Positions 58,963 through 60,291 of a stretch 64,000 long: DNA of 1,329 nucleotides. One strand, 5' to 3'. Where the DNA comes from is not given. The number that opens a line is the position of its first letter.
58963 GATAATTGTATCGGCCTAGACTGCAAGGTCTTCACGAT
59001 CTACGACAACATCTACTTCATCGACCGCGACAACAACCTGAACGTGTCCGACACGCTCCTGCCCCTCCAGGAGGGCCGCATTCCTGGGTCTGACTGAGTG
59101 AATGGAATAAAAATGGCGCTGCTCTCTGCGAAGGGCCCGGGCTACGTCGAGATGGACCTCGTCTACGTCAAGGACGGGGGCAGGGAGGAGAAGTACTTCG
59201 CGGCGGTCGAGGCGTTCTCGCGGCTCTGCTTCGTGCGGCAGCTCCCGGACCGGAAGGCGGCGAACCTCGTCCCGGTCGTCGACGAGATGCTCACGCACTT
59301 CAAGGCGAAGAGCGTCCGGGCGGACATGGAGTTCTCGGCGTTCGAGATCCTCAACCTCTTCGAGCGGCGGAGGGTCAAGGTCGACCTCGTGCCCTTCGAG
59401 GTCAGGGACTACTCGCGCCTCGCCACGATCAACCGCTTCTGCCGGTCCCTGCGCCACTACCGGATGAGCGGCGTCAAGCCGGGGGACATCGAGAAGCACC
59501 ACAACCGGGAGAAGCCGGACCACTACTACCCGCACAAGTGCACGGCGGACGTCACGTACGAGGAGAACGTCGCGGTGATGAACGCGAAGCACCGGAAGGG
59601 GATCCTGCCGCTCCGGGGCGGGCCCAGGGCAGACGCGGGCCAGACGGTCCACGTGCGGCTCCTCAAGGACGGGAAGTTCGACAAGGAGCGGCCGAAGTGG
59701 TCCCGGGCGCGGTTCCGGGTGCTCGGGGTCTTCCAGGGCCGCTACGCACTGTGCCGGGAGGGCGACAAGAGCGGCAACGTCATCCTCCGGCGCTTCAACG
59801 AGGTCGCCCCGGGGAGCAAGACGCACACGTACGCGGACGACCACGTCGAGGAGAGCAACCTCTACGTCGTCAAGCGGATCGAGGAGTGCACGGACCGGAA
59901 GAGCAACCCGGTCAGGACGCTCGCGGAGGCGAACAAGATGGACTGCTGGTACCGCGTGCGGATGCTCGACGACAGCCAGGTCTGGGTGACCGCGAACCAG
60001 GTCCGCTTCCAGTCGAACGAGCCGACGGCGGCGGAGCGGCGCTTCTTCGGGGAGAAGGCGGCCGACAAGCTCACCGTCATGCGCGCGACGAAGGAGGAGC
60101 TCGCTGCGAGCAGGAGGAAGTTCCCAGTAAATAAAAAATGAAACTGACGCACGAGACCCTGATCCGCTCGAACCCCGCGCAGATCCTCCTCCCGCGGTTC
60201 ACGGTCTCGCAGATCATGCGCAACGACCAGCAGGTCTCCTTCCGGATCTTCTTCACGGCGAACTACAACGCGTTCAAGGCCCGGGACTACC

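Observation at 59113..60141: rve-type integrase-like gene with Asn replacing the catalytic Glu (DDN)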

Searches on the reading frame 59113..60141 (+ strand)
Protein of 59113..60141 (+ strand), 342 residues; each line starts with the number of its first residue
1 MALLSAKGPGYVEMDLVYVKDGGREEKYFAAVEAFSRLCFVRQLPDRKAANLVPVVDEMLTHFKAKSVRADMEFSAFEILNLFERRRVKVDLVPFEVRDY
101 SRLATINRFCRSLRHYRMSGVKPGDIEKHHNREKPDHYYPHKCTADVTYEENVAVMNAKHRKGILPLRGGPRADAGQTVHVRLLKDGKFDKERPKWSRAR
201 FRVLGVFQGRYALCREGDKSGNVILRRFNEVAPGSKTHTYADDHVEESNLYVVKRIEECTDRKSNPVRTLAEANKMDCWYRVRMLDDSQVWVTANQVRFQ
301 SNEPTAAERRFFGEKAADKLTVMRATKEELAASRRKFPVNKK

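Call 3: search_protein_families(library=pfam, proteins=[window:59113-60141:+], max_evalue=1)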
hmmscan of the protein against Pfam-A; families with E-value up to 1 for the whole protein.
window:59113-60141:+ (342 aa): 1 family
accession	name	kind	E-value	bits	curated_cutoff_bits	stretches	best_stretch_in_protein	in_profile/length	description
PF00665.32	rve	-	0.00059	20.5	32.6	1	10-65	6-64/102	Integrase core domain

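Call 4: search_solved_structures(query=window:59113-60141:+, max_evalue=10, show_alignments=3)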
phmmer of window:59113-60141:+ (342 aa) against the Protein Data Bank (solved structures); distinct sequences matched with E-value up to 10: 1.
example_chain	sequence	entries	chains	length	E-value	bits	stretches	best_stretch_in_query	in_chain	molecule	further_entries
5opt_L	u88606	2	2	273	0.52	12.6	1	153-231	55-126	40S ribosomal protein S4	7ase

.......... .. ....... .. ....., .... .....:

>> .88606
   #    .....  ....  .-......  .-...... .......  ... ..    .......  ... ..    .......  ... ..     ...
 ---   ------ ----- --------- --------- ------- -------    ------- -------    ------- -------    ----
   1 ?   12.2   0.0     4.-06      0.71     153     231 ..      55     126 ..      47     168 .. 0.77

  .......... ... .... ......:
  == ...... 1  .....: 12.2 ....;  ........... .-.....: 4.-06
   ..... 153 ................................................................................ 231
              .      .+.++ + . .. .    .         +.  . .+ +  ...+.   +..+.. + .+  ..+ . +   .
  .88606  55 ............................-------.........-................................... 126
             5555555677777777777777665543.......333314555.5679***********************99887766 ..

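Call 6: search_dna_similar(query=window:59113-60141:+, collection=phages, mode=protein, max_evalue=1)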
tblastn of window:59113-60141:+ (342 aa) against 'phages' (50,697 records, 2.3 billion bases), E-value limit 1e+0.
No match.

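Call 7: find_homologous_proteins(query=window:59113-60141:+, max_evalue=0.01)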
Query window:59113-60141:+ (342 aa): 6 proteins with E <= 0.01 among 2287 candidates.
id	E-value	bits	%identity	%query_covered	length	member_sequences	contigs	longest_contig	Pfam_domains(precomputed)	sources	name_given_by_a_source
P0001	8.3e-213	724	90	100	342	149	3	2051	-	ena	-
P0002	4.0e-206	702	86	100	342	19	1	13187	-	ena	-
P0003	3.9e-167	573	71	100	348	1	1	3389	-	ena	-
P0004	5.1e-109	382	50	99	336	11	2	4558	-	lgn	-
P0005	7.3e-108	379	50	99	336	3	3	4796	PF00665.33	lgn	-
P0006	4.3e-97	343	84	51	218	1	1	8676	-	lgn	-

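Call 9: find_encoding_contigs(protein=P0002, flank=10000, max_places=4)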
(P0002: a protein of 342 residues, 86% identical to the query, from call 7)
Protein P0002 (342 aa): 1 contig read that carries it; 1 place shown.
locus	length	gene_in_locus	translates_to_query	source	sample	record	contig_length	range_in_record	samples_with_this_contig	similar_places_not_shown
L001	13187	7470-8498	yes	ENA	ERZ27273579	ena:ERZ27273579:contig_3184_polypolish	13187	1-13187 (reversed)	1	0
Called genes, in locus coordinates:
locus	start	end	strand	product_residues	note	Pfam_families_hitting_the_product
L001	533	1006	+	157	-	-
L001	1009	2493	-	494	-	-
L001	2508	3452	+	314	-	PF04665:Pox_A32 (faint)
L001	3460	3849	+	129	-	-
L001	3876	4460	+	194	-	-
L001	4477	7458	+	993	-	-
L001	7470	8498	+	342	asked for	-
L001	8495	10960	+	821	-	-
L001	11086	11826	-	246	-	-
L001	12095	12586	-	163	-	PF00097:zf-C3HC4 (faint), PF13639:zf-RING_2 (weak), PF13920:zf-C3HC4_3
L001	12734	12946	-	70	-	-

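Call 14: find_related_loci(query=A1, collection=viral_contigs, flank=10000)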
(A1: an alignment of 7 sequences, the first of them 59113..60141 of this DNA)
Query A1 (342 aa) in viral_contigs; peptide patterns used: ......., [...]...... (x = any residue, [..] = any of these).
46 stretches matched a pattern, but none encodes a relative of the query by tblastn (E <= 1e-3).

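Call 15: list_cluster_members(proteins=[window:59113-60141:+, window:56479-59097:+, window:60138-62459:+, window:36014-38440:-, window:35531-36007:+, window:26847-28115:+, window:21735-25523:+, window:53077-54543:-, window:38477-41434:+, window:44672-45361:-])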
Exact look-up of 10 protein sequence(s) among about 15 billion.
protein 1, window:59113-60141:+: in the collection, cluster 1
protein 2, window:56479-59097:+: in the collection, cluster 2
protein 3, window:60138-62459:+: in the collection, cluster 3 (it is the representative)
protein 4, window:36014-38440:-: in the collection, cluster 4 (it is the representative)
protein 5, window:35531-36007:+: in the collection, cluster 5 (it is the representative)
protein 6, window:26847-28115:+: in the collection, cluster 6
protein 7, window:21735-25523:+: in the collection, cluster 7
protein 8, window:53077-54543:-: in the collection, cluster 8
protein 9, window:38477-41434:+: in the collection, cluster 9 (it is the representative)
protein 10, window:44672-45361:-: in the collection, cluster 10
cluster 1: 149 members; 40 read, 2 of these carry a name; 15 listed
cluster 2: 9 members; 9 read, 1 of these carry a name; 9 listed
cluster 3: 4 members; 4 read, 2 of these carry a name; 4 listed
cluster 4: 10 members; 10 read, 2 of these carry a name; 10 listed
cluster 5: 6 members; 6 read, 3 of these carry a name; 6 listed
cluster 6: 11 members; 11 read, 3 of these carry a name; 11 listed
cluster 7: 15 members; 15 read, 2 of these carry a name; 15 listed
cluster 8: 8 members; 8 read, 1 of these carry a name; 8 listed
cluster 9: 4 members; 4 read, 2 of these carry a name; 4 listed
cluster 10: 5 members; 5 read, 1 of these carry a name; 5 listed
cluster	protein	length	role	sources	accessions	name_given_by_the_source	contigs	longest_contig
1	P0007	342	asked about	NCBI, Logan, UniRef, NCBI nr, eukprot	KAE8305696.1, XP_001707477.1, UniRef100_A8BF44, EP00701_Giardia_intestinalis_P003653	hypothetical protein GL50803_0034151 [Giardia duodenalis] | Uncharacterized protein n=1 Tax=Giardia intestinalis (strain ATCC 50803 / WB clone C6) ... | hypothetical protein GL50803_0034151 [Giardia intestinalis]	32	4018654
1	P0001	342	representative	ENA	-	-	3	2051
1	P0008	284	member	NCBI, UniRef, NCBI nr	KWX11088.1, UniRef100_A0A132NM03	hypothetical protein QR46_4958 [Giardia duodenalis assemblage B] | Uncharacterized protein n=1 Tax=Giardia duodenalis assemblage B TaxID=1394984 ... | hypothetical protein QR46_4958 [Giardia intestinalis assemblage B]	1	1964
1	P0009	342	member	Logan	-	-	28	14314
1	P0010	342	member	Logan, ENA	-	-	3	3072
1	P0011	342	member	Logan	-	-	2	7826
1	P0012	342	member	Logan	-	-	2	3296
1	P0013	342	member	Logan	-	-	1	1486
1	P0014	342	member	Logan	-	-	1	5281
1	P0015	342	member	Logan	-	-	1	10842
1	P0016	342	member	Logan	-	-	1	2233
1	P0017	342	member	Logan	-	-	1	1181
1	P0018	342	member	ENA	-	-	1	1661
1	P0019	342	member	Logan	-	-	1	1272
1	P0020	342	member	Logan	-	-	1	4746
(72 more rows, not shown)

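Call 21: find_encoding_contigs(protein=window:59113-60141:+, flank=10000, max_places=10)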
Protein window:59113-60141:+ (342 aa): 23 contigs read that carry it; 3 places shown.
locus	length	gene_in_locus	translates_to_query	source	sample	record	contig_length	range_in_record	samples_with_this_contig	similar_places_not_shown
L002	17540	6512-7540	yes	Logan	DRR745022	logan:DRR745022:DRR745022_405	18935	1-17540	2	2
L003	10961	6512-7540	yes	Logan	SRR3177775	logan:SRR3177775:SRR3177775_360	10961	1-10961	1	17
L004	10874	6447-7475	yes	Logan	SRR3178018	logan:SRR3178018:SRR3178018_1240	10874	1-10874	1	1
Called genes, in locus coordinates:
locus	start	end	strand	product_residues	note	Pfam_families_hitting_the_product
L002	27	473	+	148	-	-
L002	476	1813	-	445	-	-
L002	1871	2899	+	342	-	PF04665:Pox_A32 (faint)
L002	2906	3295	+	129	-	-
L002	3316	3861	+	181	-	-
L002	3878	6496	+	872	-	-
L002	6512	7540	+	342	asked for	-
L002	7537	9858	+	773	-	-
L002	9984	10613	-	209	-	-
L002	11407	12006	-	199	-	PF13920:zf-C3HC4_3, PF13639:zf-RING_2 (weak)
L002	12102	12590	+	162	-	-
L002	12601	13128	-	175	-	-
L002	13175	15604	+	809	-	-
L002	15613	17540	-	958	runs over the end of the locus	-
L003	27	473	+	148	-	-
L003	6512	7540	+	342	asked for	-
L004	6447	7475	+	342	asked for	-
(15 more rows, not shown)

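Call 25: find_encoding_contigs(protein=P0005, flank=10000, max_places=4)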
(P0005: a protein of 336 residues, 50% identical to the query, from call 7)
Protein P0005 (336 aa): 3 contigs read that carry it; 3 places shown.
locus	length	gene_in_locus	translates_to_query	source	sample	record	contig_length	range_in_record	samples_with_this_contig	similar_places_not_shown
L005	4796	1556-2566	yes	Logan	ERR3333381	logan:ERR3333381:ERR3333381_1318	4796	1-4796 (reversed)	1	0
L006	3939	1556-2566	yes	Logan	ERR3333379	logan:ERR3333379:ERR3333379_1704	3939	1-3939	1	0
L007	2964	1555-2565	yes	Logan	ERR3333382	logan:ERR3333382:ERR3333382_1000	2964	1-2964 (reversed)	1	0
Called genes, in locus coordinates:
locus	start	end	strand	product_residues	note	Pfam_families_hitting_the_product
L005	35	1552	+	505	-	-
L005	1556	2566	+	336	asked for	PF00665:rve (weak)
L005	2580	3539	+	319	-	-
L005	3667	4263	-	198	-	-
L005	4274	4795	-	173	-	?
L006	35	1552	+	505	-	-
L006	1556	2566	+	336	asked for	PF00665:rve (weak)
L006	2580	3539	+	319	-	-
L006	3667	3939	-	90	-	?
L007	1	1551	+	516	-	?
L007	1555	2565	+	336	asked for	PF00665:rve (weak)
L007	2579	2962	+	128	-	?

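Call 26: find_encoding_contigs(protein=P0003, flank=10000, max_places=4)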
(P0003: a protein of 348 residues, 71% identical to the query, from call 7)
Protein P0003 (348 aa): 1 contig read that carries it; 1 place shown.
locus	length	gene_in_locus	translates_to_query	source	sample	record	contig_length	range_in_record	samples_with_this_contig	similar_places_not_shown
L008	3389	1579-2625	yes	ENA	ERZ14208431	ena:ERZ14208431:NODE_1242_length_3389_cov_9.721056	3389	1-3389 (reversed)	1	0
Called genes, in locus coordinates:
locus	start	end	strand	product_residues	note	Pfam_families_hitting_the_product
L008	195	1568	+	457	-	-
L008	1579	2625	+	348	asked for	-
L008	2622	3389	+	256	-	?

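Call 27: find_encoding_contigs(protein=P0004, flank=10000, max_places=4)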
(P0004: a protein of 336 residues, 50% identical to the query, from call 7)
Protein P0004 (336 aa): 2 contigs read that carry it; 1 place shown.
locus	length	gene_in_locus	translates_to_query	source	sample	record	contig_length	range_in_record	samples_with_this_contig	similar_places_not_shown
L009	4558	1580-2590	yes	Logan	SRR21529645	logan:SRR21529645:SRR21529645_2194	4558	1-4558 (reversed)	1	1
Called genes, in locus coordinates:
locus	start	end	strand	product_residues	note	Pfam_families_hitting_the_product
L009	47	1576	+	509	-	-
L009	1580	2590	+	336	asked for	-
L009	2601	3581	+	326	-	-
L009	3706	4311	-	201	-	-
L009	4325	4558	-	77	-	?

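Call 36: search_solved_structures(query=A1, max_evalue=10, show_alignments=4)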
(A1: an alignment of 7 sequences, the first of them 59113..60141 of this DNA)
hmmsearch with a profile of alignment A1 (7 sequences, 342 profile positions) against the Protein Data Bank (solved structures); distinct sequences matched with E-value up to 10: 2.
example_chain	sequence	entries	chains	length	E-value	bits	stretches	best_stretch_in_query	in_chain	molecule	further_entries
5opt_L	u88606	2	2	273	0.54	12.2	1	197-234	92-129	40S ribosomal protein S4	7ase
7s5c_A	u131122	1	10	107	0.66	11.9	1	158-201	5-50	EncB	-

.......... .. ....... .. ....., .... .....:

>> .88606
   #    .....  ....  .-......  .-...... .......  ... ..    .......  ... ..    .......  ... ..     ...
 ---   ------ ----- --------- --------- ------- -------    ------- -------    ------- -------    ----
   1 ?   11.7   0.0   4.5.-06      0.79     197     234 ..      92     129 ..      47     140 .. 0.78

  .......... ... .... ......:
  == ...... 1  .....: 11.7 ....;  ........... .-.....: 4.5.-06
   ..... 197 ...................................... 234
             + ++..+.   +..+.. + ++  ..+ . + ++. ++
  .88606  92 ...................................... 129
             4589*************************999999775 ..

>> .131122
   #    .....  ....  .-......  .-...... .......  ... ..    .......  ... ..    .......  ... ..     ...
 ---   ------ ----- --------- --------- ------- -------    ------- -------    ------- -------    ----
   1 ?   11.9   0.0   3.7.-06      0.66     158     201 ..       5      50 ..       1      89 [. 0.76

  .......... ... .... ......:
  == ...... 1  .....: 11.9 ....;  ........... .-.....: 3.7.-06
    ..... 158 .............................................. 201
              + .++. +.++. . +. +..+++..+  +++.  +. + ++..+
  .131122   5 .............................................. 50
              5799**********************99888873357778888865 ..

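Call 41: predict_structure(alignment_id=A1)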
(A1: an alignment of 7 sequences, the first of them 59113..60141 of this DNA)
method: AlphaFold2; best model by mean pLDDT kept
length: 342 residues; sequences in the alignment: 7
mean_pLDDT: 56.8   pTM: 0.46
mean pLDDT of the five models: 56.8, 52.5, 52.1, 45.8, 42.8
residues with pLDDT >= 90: 33; 70-90: 75; 50-70: 75; < 50: 159
segments of 3 or more residues with pLDDT < 50: 1-77, 88-110, 156-172, 182-198, 228-247
pLDDT, mean of each block of 10 residues (from residue 1): 25 34 41 30 32 44 34 44 53 38 42 57 60 59 58 46 33 56 39 40 73 73 62 37 50 91 89 88 89 87 89 84 88 71 36
secondary structure, 60 per line:
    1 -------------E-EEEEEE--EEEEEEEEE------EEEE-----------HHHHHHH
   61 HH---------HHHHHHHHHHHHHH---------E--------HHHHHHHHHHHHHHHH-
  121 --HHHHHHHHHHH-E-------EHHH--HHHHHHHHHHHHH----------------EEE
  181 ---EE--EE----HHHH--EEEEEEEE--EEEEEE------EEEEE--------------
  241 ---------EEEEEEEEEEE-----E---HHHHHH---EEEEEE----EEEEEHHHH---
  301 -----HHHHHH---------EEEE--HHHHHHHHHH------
elements in order: E16-21 E24-32 E39-42 H54-62 H72-85 H104-119 H123-133 H149-161 E178-180 H194-197 E200-207 E210-215 E222-226 E250-260 H270-275 E279-284 E289-293 H294-297 H306-311 E321-324 H327-336

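Call 42: search_protein_representatives(alignment_id=A1)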
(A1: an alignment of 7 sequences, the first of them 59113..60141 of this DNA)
Query: 7 sequences, 342 profile positions. Proteins with E-value up to 0.001 (for the whole library): 31; up to 1e-10: 5; up to 1e-30: 2. The best 31 are listed.
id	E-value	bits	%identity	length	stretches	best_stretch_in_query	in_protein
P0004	1.8e-184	628.7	-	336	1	1-338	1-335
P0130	4.7e-34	134.1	-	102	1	59-153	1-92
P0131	1.9e-22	96.0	-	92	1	1-54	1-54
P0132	7.2e-19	84.2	-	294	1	26-240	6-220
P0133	9.3e-18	80.5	-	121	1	235-300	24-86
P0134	3.9e-08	48.9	-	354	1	15-213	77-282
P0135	4.2e-08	48.8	-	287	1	14-204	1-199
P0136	1.8e-07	46.8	-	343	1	9-213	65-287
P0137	7.1e-07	44.8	-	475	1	13-123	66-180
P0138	9.2e-07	44.4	-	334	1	8-259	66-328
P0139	1.1e-06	44.2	-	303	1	9-258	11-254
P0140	1.2e-06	44.0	-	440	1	13-119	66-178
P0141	5.2e-06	41.9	-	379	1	28-208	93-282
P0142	6.4e-06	41.6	-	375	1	15-220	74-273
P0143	8.3e-06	41.2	-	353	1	9-209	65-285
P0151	1.4e-04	37.2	-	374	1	39-301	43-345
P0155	3.7e-04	35.8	-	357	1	11-231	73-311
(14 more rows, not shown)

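Call 44: list_cluster_members(proteins=[P0132, P0134, P0135, P0136, P0138, P0139, P0142, P0151, P0155, P0137])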
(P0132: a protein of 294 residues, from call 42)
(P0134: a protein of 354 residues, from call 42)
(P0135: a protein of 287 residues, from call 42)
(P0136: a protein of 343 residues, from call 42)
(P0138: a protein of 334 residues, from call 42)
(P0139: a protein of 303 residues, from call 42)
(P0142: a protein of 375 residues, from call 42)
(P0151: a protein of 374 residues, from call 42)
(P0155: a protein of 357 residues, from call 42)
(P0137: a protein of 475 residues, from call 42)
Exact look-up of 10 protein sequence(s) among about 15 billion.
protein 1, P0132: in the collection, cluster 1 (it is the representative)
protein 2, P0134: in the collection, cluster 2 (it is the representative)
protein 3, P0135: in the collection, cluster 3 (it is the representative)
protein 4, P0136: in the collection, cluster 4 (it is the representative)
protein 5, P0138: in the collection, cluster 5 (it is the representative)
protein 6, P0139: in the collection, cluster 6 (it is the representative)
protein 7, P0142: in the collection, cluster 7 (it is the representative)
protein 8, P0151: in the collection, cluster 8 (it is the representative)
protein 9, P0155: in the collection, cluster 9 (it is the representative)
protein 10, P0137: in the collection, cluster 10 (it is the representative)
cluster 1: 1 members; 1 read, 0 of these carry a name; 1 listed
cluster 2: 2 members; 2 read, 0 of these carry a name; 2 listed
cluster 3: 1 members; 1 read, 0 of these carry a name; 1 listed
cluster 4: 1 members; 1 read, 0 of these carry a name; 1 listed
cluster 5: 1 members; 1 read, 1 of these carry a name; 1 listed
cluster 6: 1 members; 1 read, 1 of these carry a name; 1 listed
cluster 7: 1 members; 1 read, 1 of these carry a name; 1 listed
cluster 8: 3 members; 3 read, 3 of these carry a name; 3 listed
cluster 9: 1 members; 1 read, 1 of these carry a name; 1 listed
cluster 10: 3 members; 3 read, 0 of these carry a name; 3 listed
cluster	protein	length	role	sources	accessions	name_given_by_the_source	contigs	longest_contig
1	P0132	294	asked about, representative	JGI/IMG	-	-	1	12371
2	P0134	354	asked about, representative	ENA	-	-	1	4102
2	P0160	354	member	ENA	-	-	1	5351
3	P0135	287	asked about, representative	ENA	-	-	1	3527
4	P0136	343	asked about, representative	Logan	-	-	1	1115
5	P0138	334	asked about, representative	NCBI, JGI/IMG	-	hypothetical protein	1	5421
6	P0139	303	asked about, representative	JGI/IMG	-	hypothetical protein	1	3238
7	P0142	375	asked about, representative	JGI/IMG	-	hypothetical protein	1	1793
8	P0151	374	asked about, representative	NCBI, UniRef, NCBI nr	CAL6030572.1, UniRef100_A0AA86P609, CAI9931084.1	Conserved_hypothetical protein [Hexamita inflata] | Integrase catalytic domain-containing protein n=1 Tax=Hexamita inflata TaxID=28002 ... | Conserved hypothetical protein [Hexamita inflata]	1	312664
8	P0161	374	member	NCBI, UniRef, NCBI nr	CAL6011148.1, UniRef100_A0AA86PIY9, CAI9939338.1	Conserved_hypothetical protein [Hexamita inflata] | Integrase catalytic domain-containing protein n=1 Tax=Hexamita inflata TaxID=28002 ... | Conserved hypothetical protein [Hexamita inflata]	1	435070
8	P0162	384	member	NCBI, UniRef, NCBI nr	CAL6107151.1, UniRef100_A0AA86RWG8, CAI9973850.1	Conserved_hypothetical protein [Hexamita inflata] | Integrase catalytic domain-containing protein n=1 Tax=Hexamita inflata TaxID=28002 ... | Conserved hypothetical protein [Hexamita inflata]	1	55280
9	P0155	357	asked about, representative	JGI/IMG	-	transposase InsO family protein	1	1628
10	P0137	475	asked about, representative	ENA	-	-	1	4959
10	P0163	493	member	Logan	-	-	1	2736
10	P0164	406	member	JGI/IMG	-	-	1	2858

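Call 45: search_protein_families(library=pfam, alignment_id=A3, max_evalue=0.01)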
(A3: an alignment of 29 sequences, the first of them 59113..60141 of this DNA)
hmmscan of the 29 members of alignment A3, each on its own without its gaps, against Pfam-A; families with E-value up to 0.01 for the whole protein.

A. member 1, window:59113-60141:+ (342 aa): 1 family
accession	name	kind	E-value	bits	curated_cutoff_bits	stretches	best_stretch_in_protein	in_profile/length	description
PF00665.32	rve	-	0.00059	20.5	32.6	1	10-65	6-64/102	Integrase core domain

B. families by the number of members that match (of 29 scanned): 8 families
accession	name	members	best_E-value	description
PF00665.32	rve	23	2.5e-15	Integrase core domain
PF00385.30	Chromo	3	1.6e-12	Chromo (CHRromatin Organisation MOdifier) domain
PF13683.12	rve_3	3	4.9e-06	Integrase core domain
PF22016.2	DUF6933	1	0.00043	Domain of unknown function (DUF6933)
PF13610.12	DDE_Tnp_IS240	1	0.00091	DDE domain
PF09494.16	Slx4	1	0.0034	Slx4 endonuclease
PF11148.14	DUF2922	1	0.0037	Protein of unknown function (DUF2922)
PF13905.12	Thioredoxin_8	1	0.0047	Thioredoxin-like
